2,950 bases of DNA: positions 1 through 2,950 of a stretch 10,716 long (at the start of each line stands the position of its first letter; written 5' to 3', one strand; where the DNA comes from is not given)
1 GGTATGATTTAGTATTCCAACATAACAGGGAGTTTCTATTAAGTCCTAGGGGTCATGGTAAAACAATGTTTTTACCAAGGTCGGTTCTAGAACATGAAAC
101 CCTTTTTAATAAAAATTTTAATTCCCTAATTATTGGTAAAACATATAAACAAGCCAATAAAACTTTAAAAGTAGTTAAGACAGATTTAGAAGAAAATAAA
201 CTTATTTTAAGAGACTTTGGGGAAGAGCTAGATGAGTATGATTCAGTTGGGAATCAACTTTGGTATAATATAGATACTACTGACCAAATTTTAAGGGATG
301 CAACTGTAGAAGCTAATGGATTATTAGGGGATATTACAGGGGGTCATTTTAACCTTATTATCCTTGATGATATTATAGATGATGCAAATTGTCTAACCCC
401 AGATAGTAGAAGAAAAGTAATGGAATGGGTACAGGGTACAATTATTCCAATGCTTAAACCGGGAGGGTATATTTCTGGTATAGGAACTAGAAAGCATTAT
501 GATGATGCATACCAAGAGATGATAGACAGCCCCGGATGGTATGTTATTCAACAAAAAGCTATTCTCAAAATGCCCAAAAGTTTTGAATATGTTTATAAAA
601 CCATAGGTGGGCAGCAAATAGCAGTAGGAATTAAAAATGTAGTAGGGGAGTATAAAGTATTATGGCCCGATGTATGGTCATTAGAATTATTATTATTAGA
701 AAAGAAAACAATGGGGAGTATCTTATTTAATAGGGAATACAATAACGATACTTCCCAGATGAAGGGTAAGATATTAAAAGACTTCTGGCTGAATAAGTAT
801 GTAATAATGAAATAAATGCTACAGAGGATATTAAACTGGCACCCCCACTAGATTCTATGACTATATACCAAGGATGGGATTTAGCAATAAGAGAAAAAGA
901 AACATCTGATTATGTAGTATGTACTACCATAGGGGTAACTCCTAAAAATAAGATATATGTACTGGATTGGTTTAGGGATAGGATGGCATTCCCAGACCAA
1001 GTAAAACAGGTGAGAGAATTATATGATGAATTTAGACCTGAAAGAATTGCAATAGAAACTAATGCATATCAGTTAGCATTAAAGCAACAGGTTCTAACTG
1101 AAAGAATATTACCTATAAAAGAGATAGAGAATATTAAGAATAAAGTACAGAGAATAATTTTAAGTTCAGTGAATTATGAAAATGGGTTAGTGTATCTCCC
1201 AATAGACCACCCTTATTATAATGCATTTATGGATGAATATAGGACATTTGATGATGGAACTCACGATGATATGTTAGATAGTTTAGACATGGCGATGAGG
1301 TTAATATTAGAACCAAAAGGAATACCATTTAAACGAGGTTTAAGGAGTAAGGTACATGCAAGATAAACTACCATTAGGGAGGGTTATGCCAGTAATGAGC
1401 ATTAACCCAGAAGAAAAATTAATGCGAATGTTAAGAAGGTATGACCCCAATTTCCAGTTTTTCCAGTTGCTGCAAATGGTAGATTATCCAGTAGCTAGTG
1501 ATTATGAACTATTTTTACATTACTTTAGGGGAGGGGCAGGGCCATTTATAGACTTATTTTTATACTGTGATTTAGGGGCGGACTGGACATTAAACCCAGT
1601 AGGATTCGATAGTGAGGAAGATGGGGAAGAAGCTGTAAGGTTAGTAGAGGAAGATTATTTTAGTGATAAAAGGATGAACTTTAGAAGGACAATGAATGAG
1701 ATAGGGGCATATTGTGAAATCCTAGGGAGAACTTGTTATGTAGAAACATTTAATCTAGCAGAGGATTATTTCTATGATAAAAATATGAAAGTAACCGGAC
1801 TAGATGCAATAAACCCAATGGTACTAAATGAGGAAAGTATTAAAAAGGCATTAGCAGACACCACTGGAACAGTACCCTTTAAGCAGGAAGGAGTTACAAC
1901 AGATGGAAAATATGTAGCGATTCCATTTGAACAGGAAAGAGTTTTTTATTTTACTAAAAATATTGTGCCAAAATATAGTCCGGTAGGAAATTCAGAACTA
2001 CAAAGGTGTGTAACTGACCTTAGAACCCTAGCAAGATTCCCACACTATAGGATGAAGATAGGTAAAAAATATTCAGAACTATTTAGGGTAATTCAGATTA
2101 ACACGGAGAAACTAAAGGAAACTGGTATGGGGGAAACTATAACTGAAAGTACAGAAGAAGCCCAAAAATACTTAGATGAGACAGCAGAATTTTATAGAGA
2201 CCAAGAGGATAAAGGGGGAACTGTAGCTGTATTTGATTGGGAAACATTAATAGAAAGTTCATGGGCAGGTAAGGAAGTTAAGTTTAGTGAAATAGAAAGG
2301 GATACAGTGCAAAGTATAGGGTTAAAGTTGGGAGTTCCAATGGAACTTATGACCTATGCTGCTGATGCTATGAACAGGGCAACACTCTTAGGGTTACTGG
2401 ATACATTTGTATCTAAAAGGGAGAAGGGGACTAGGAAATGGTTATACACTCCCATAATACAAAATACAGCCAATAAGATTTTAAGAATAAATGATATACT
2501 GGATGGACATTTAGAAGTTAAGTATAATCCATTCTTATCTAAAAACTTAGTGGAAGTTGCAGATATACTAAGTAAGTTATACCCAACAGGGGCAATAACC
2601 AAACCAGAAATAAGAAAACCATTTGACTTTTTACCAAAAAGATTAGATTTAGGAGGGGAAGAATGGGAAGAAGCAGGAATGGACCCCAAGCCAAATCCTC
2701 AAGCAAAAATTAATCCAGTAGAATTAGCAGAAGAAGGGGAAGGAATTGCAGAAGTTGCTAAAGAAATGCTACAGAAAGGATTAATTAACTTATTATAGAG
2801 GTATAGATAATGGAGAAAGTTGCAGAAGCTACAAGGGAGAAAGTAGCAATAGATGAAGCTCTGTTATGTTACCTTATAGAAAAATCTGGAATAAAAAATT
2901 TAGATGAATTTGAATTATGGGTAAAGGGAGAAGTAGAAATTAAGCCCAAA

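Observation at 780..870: Large terminase split by a -1 frame change exactly at the ATPase/nuclease domain boundary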

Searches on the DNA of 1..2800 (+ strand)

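Call 4: search_dna_similar(query=window:1-2800:+, collection=phages, mode=distant)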
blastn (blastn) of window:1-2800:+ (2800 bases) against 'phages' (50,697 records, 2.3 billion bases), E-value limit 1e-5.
No match.

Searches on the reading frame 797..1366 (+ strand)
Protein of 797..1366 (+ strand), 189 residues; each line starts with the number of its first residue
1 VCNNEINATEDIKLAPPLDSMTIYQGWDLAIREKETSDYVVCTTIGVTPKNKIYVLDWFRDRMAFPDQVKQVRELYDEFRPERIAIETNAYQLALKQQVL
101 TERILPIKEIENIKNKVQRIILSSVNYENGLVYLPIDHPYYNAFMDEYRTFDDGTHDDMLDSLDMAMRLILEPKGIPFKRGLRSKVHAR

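Call 3: search_protein_families(library=pfam, proteins=[window:797-1366:+], max_evalue=0.01)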
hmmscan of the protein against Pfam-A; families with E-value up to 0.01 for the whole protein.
window:797-1366:+ (189 aa): 2 families
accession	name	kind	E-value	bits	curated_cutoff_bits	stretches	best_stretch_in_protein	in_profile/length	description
PF17289.8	Terminase_6C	-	3.2e-09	37.4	22.6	1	26-167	2-152/155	Terminase RNaseH-like domain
PF22530.2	Terminase-T7_RNaseH-like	-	0.0083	16.8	27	0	67-121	38-96/108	Terminase Bacteriophage T7, Ribonuclease H-like domain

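Call 14: find_encoding_contigs(protein=window:857-1366:+, flank=10000, max_places=10)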
Protein window:857-1366:+ (169 aa): no gene with exactly this product is on record in the collection.

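Call 29: list_cluster_members(proteins=[P0001, window:857-1366:+, window:1356-2798:+, window:8216-10576:+, window:2810-3880:+])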
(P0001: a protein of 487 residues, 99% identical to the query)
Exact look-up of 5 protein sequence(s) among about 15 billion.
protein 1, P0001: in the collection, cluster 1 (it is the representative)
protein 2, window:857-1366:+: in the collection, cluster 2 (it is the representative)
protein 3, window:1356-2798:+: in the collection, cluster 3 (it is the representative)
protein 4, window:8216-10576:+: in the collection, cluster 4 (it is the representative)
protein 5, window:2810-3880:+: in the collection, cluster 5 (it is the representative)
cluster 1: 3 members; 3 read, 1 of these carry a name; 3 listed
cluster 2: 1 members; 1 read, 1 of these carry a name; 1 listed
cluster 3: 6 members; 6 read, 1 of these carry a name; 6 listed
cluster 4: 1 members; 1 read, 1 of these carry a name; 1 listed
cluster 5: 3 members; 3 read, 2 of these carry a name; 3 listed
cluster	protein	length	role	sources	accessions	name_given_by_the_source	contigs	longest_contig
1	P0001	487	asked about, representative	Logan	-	-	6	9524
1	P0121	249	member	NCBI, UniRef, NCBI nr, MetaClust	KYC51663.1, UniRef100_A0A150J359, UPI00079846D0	MAG: hypothetical protein AMQ22_01224 [Candidatus Methanofastidiosum methylothiophilum] | Methyltransferase domain protein n=1 Tax=Candidatus Methanofastidiosum methylothiophilum ... | MAG: hypothetical protein AMQ22_01224 [Candidatus Methanofastidiosum methylthiophilus]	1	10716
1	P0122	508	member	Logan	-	-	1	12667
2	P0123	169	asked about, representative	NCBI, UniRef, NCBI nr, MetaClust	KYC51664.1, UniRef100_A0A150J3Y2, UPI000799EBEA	MAG: Terminase-like family protein [Candidatus Methanofastidiosum methylothiophilum] | Terminase-like family protein n=1 Tax=Candidatus Methanofastidiosum methylothiophilum ... | MAG: Terminase-like family protein [Candidatus Methanofastidiosum methylthiophilus]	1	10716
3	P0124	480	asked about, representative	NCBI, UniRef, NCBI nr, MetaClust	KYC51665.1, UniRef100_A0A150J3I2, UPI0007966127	MAG: hypothetical protein AMQ22_01226 [Candidatus Methanofastidiosum methylothiophilum] | Phage portal protein, SPP1 Gp6-like n=1 Tax=Candidatus Methanofastidiosum ... | MAG: hypothetical protein AMQ22_01226 [Candidatus Methanofastidiosum methylthiophilus]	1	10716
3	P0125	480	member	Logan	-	-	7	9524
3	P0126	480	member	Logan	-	-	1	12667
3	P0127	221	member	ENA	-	-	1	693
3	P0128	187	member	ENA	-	-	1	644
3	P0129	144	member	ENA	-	-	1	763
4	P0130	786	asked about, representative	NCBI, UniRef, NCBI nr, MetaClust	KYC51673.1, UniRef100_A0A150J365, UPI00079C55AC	MAG: hypothetical protein AMQ22_01234 [Candidatus Methanofastidiosum methylothiophilum] | The GLUG motif protein n=1 Tax=Candidatus Methanofastidiosum methylothiophilum ... | MAG: hypothetical protein AMQ22_01234 [Candidatus Methanofastidiosum methylthiophilus]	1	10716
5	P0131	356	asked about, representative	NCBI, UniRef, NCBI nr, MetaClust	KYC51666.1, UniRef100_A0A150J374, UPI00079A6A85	MAG: hypothetical protein AMQ22_01227 [Candidatus Methanofastidiosum methylothiophilum] | Uncharacterized protein n=1 Tax=Candidatus Methanofastidiosum methylothiophilum ... | MAG: hypothetical protein AMQ22_01227 [Candidatus Methanofastidiosum methylthiophilus]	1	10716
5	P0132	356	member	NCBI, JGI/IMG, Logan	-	hypothetical protein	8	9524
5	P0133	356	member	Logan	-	-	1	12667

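Call 30: find_encoding_contigs(protein=P0122, flank=10000, max_places=6)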
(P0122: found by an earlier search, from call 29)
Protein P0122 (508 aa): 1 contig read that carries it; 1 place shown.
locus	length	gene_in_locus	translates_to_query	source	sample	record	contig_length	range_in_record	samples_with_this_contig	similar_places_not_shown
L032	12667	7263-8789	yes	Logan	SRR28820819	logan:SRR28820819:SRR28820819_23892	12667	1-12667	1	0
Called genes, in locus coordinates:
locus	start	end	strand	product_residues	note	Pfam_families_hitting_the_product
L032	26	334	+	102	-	-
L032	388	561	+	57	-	-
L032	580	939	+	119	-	-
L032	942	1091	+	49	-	-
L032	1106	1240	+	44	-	-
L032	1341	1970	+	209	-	-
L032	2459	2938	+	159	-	-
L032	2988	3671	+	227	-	-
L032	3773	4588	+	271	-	PF20691:TAGT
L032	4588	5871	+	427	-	PF03446:NAD_binding_2 (faint), PF03721:UDPG_MGDP_dh_N, PF00984:UDPG_MGDP_dh, PF03720:UDPG_MGDP_dh_C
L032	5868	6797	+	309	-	PF01073:3Beta_HSD, PF01370:Epimerase, PF02719:Polysacc_synt_2 (faint), PF04321:RmlD_sub_bind, PF07993:NAD_binding_4 (faint), PF16363:GDP_Man_Dehyd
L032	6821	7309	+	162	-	-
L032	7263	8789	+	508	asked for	PF17289:Terminase_6C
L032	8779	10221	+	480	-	-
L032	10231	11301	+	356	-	-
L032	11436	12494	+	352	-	PF04586:Peptidase_S78 (weak)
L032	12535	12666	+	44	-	?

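Call 41: search_protein_families(library=phrogs, proteins=[window:857-1366:+], max_evalue=0.00001)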
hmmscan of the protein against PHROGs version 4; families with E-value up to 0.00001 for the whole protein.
window:857-1366:+ (169 aa): 4 families
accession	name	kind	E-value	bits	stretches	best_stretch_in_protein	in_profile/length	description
phrog_38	-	head and packaging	6.5e-31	108.7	1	2-160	548-713/760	terminase large subunit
phrog_5573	-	head and packaging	6.7e-26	92.2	1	4-148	83-232/250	terminase large subunit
phrog_979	-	head and packaging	3.2e-12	46.9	1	4-146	437-595/642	terminase large subunit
phrog_31692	-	head and packaging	1.7e-06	28.2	1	3-91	140-230/328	terminase large subunit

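Call 51: find_encoding_contigs(protein=P0132, flank=10000, max_places=10)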
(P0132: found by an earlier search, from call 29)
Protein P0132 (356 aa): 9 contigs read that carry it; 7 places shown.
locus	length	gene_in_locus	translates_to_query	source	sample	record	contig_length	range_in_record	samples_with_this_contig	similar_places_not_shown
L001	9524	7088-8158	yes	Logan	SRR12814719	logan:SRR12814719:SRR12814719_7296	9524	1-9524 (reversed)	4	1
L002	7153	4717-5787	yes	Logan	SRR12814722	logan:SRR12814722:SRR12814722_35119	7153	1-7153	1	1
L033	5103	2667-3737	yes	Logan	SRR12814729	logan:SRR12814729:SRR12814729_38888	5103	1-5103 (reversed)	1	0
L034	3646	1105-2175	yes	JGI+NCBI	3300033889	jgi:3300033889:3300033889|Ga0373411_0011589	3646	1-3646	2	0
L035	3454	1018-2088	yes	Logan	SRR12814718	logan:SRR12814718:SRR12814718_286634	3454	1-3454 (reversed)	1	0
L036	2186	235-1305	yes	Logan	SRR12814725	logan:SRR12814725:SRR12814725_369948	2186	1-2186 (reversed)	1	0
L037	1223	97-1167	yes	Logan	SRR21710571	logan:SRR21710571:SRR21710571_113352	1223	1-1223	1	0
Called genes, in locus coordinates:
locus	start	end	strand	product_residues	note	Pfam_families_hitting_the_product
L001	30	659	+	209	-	-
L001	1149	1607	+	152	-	-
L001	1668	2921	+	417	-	-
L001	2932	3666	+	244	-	-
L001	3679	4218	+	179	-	-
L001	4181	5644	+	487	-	PF17289:Terminase_6C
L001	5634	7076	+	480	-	-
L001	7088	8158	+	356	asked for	-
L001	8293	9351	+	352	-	PF04586:Peptidase_S78 (weak)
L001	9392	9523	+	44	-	?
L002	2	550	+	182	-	?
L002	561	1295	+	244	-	-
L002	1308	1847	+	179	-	-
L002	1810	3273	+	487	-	PF17289:Terminase_6C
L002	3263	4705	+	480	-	-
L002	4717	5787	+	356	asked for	-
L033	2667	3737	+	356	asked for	-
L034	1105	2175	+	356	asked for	-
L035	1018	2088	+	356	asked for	-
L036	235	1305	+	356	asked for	-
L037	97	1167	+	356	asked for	-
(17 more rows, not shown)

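Call 53: search_protein_families(library=pfam, proteins=[L032:2459-2938:+, L032:2988-3671:+, L032:3773-4588:+, L032:6821-7309:+, L032:1341-1970:+], max_evalue=0.001)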
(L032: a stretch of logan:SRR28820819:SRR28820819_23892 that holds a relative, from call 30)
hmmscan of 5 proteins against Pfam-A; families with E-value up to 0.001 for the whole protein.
L032:2459-2938:+ (159 aa): 0 families

L032:2988-3671:+ (227 aa): 1 family
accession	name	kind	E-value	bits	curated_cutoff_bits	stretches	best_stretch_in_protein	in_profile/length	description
PF02195.25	ParB_N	-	0.0001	22.7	26.3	1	7-72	5-74/95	ParB N-terminal domain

L032:3773-4588:+ (271 aa): 1 family
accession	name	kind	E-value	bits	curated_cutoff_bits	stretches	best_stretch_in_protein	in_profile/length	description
PF20691.3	TAGT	-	3.3e-35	122.3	27.5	1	1-191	26-205/205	TET-Associated Glycosyltransferase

L032:6821-7309:+ (162 aa): 1 family
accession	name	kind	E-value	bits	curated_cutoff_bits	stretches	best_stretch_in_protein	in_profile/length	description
PF10668.15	Phage_terminase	-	0.00074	19.6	22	0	23-63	20-60/67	Phage terminase small subunit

L032:1341-1970:+ (209 aa): 0 families
